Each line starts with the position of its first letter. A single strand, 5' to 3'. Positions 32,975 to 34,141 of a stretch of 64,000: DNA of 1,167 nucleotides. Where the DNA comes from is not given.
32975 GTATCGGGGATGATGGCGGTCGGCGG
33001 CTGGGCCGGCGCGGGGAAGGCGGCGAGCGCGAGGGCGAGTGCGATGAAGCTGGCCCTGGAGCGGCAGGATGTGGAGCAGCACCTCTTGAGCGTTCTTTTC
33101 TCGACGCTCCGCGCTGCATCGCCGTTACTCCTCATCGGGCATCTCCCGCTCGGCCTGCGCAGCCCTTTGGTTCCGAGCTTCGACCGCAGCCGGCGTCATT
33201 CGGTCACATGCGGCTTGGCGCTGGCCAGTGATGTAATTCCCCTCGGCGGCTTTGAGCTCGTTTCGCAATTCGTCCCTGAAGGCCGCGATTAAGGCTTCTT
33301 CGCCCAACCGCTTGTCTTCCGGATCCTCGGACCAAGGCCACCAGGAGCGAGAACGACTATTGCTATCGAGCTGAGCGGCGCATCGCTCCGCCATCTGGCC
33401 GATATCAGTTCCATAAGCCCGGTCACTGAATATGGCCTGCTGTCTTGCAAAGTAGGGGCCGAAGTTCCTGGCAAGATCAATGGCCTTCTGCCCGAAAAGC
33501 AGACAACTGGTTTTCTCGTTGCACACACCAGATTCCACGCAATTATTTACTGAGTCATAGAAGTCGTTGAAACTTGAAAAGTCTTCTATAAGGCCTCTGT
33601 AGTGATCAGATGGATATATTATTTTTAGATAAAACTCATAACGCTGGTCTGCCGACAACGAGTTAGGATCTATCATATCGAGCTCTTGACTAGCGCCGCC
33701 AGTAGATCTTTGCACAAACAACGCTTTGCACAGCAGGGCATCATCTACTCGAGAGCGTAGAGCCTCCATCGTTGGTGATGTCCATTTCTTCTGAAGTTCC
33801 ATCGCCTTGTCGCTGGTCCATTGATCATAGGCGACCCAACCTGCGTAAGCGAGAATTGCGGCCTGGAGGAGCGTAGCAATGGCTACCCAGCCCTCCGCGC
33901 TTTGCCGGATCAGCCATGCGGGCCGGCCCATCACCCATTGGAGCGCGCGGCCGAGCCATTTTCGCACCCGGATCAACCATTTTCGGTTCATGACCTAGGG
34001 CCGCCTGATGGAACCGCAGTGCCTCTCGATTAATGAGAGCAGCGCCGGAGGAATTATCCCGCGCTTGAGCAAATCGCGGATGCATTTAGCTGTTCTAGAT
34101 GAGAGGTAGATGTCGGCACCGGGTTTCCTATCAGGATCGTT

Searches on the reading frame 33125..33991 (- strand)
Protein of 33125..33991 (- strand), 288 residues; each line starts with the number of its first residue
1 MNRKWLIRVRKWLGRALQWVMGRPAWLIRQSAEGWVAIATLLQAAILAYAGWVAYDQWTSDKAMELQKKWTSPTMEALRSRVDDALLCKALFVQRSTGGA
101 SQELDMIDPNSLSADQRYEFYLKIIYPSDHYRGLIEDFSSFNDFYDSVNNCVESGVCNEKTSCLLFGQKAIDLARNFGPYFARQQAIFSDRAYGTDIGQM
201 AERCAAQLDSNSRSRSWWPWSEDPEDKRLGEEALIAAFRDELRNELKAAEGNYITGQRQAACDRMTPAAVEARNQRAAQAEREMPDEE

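Call 12: search_protein_families(library=pfam, proteins=[window:33125-33991:-], max_evalue=0.01)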
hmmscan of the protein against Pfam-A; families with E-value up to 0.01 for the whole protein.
window:33125-33991:- (288 aa): 0 families

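Call 66: search_protein_families(library=pfam, proteins=[window:33125-33991:-], max_evalue=1)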
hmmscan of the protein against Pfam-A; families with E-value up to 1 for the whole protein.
window:33125-33991:- (288 aa): 0 families

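Call 85: search_protein_families(library=padloc, proteins=[window:33125-33991:-], max_evalue=0.001)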
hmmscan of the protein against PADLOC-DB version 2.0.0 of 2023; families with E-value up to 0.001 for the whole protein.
window:33125-33991:- (288 aa): 0 families

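Call 93: find_related_loci(query=window:33125-33991:-, collection=metagenome_contigs, flank=10000)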
Query window:33125-33991:- (288 aa) in metagenome_contigs; peptide patterns used: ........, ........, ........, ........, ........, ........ (x = any residue, [..] = any of these).
99 stretches matched a pattern, but none encodes a relative of the query by tblastn (E <= 1e-3).

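Call 95: find_related_loci(query=A6, collection=metagenome_contigs, flank=10000)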
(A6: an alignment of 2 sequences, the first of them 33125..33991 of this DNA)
Query A6 (288 aa) in metagenome_contigs; peptide patterns used: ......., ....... (x = any residue, [..] = any of these).
247 stretches matched a pattern, but none encodes a relative of the query by tblastn (E <= 1e-3).
